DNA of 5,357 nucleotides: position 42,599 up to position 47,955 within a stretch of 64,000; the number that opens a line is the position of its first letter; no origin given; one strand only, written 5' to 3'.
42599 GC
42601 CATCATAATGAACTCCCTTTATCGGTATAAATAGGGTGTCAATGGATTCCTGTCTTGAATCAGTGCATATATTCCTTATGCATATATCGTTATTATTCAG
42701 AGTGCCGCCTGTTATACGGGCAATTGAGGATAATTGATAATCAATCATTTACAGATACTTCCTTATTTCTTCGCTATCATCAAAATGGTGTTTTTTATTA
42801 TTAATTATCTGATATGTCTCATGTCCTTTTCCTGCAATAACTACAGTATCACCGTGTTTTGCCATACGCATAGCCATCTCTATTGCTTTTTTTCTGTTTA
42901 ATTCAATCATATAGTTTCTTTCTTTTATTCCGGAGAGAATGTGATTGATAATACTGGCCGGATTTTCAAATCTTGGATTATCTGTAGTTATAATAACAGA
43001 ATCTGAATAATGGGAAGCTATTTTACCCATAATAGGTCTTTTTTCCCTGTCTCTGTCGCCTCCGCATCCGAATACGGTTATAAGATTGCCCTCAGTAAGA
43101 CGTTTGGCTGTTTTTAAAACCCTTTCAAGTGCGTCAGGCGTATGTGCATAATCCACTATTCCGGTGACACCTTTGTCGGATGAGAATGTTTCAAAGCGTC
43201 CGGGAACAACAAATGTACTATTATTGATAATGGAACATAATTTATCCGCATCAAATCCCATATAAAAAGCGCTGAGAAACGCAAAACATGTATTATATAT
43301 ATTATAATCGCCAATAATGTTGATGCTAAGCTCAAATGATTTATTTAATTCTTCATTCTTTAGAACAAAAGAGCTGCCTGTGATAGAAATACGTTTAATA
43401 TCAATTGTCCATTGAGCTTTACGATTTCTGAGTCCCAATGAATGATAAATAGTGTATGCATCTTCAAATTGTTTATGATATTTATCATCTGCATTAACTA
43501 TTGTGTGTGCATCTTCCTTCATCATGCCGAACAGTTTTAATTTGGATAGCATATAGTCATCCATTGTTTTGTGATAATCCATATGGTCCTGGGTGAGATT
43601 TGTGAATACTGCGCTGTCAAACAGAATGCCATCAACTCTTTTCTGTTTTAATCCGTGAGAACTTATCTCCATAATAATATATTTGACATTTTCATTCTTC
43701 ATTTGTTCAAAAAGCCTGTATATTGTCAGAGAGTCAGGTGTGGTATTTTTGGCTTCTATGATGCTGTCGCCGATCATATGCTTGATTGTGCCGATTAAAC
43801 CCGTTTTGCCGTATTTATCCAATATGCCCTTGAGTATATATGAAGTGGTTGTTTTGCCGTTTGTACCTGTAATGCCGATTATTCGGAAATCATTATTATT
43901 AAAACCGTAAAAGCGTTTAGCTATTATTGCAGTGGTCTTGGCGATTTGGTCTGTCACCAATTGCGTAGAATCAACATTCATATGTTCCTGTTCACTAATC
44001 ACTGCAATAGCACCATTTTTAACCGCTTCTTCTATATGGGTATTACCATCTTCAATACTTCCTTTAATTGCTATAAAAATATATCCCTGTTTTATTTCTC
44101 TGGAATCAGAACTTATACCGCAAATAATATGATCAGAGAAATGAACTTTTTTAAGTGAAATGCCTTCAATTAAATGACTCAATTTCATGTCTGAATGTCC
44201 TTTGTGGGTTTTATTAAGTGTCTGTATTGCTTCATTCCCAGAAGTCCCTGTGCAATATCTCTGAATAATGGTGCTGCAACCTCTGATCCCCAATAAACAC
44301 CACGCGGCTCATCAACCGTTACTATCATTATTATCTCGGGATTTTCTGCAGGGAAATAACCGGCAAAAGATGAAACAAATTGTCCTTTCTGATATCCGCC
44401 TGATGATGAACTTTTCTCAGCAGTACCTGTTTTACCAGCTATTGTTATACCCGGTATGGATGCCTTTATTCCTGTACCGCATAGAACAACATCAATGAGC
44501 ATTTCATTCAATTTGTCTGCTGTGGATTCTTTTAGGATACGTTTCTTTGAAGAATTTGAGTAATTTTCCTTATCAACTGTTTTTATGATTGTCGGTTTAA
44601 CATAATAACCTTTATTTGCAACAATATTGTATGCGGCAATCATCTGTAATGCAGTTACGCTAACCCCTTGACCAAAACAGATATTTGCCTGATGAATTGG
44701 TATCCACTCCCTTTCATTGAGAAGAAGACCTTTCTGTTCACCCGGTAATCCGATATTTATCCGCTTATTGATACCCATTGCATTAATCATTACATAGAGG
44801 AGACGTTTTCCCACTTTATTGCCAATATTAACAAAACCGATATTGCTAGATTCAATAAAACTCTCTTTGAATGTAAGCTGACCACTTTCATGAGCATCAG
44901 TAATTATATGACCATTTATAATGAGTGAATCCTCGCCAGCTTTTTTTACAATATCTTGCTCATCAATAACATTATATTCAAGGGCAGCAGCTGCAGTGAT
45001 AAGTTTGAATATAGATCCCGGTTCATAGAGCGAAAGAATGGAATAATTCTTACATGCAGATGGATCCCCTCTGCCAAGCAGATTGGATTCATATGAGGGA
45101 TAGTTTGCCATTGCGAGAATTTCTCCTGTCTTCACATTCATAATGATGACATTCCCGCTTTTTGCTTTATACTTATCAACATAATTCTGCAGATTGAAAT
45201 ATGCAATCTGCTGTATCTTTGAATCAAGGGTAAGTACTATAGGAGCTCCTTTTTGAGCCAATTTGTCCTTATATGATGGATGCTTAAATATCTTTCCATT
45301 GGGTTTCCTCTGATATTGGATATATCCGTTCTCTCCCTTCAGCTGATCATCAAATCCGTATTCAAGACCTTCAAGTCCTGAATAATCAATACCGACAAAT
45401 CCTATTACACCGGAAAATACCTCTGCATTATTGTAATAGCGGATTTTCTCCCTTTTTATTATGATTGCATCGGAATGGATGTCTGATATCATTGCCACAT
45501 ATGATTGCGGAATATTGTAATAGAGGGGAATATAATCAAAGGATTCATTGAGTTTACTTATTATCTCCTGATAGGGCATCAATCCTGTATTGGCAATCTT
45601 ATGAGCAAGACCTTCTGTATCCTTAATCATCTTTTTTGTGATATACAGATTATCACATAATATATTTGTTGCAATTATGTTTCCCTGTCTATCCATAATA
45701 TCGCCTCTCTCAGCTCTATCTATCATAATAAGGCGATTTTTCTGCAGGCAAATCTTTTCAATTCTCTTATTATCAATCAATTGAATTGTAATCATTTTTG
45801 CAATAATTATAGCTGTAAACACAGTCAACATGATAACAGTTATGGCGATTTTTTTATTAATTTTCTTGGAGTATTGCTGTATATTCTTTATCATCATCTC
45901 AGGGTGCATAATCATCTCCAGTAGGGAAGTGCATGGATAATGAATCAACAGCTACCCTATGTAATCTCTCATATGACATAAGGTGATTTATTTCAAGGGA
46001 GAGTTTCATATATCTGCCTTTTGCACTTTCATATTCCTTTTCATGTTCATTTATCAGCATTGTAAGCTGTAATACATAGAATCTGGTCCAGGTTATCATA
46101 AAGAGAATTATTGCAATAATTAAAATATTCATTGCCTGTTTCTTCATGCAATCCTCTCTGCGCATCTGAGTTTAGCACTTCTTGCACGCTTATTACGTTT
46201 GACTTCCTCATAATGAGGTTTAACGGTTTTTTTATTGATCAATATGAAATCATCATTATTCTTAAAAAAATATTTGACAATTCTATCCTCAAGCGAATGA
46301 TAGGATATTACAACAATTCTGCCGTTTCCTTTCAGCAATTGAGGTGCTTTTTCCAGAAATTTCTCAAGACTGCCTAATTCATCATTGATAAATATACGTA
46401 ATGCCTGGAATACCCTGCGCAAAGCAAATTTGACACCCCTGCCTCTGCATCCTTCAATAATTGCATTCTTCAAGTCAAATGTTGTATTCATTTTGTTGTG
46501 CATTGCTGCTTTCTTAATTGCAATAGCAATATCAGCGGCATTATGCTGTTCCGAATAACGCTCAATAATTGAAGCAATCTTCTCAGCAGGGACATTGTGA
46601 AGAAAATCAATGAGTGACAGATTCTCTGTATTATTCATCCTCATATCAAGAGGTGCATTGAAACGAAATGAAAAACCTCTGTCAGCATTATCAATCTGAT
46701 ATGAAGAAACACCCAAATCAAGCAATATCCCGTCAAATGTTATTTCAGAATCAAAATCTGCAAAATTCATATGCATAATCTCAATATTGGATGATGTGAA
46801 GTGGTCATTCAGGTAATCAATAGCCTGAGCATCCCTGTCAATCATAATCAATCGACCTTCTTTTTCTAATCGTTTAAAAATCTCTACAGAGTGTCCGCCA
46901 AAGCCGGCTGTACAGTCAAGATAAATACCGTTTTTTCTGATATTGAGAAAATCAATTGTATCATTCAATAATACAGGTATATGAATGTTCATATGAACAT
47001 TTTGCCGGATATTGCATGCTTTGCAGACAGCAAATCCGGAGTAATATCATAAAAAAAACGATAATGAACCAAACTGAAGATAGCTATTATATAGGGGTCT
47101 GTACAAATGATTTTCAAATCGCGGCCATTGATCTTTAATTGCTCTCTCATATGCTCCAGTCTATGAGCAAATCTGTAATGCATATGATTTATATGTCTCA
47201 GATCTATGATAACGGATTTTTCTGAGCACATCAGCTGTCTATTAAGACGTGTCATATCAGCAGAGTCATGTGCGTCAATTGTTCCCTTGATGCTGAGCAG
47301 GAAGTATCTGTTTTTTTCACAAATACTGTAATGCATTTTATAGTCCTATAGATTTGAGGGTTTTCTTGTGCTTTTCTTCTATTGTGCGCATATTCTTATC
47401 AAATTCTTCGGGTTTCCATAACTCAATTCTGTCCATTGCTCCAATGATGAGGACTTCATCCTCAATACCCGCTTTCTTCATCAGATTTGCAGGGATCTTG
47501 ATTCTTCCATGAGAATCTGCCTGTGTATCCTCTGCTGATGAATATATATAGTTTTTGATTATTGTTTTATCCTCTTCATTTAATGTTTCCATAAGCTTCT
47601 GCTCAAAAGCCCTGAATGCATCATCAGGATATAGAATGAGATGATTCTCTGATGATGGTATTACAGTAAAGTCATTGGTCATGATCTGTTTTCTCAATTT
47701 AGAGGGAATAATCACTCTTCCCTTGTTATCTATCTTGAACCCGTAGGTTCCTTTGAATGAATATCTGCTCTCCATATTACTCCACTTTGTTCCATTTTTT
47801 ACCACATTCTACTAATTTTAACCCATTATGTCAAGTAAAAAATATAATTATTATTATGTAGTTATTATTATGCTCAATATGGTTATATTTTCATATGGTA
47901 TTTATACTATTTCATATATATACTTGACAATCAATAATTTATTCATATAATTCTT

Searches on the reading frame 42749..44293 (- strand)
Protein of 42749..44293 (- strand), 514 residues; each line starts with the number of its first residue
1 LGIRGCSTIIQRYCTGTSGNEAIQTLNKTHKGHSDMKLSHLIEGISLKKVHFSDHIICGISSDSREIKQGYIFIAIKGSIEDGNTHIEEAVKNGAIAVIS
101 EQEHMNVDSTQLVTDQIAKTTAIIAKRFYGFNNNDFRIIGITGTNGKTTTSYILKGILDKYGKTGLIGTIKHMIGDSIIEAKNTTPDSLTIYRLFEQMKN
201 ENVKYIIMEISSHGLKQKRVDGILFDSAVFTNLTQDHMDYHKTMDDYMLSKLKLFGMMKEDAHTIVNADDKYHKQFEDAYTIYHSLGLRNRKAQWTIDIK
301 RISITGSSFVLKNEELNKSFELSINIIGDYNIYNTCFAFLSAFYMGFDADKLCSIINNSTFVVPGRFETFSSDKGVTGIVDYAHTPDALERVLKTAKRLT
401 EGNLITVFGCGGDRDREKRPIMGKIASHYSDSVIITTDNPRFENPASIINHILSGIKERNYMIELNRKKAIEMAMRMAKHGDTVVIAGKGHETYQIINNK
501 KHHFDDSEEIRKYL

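Call 78: search_protein_families(library=pfam, proteins=[window:42749-44293:-], max_evalue=0.001)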
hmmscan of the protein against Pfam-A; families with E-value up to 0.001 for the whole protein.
window:42749-44293:- (514 aa): 3 families
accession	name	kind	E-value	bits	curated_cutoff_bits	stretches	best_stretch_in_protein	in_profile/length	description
PF08245.18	Mur_ligase_M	-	3.4e-50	171.2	24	1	141-341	1-199/200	Mur ligase middle domain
PF02875.26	Mur_ligase_C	-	1.5e-33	116.8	28.4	1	365-490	1-127/127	Mur ligase, glutamate ligase domain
PF01225.30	Mur_ligase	-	1.1e-05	26.1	21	1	58-107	3-58/95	Mur ligase family, catalytic domain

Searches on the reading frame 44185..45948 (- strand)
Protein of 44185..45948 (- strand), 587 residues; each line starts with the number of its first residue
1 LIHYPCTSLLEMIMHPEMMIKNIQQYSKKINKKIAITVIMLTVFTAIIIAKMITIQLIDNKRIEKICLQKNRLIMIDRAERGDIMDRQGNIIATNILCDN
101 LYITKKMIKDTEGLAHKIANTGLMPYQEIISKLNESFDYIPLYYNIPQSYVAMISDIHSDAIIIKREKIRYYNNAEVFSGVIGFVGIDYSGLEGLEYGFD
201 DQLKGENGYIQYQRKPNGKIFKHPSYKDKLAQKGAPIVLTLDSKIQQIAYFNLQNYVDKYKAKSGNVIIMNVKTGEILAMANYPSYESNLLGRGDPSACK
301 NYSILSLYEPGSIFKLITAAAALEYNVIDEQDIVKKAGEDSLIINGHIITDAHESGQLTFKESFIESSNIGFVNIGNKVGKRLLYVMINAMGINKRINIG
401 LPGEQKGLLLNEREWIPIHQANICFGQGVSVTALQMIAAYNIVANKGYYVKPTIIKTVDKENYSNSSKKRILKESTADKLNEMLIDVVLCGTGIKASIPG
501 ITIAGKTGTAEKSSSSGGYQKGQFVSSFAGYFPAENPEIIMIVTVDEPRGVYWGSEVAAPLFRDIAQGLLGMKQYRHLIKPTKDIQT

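Call 78: search_protein_families(library=pfam, proteins=[window:44185-45948:-], max_evalue=0.001)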
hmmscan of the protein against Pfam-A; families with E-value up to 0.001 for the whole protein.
window:44185-45948:- (587 aa): 2 families
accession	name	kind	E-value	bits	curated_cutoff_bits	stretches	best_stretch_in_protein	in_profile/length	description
PF00905.27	Transpeptidase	-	1.2e-70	238.5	22.1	1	267-566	3-298/299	Penicillin binding protein transpeptidase domain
PF03717.20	PBP_dimer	-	1.9e-17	64.7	24.4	1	78-221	3-176/180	Penicillin-binding Protein dimerisation domain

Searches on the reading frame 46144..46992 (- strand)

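Call 78: search_protein_families(library=pfam, proteins=[window:46144-46992:-], max_evalue=0.001)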
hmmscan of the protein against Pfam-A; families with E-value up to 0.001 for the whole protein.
window:46144-46992:- (282 aa): 6 families
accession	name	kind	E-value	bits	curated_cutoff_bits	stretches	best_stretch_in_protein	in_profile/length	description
PF01795.25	Methyltransf_5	-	4.3e-83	279.8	27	1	3-281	3-309/309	MraW methylase family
PF13847.12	Methyltransf_31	-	1.4e-06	28.5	27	0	19-87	2-76/145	Methyltransferase domain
PF05175.20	MTS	-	2.4e-05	24.5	23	0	17-90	28-103/170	Methyltransferase small domain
PF01189.24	Methyltr_RsmB-F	-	0.00023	21.3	27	0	15-99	3-93/199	16S rRNA methyltransferase RsmB/F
PF13649.12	Methyltransf_25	-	0.0003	21.9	27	0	25-91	2-70/97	Methyltransferase domain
PF00398.26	RrnaAD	-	0.00062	19.4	24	1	6-83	16-91/263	Ribosomal RNA adenine dimethylase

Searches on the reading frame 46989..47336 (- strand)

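Call 78: search_protein_families(library=pfam, proteins=[window:46989-47336:-], max_evalue=0.001)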
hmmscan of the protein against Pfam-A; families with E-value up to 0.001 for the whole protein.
window:46989-47336:- (115 aa): 1 family
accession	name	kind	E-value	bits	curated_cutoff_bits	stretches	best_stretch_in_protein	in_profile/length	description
PF01740.26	STAS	-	5.2e-07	29.8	22.6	1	8-100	7-101/106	STAS domain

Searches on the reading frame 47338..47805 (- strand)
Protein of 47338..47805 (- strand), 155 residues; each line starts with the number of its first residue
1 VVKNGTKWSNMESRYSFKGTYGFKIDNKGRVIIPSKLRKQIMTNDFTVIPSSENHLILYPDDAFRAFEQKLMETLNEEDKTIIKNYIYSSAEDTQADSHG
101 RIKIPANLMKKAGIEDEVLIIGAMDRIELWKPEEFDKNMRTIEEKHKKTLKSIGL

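Call 78: search_protein_families(library=pfam, proteins=[window:47338-47805:-], max_evalue=0.001)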
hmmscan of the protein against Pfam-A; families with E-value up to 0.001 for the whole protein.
window:47338-47805:- (155 aa): 2 families
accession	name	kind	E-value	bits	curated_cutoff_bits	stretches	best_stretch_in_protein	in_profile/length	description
PF02381.23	MraZ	-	6.1e-28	97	23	2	17-81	2-67/72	MraZ protein, putative antitoxin-like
PF04014.23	MazE_antitoxin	-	0.00019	21.8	24.7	0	23-41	2-20/48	Antidote-toxin recognition MazE, bacterial antitoxin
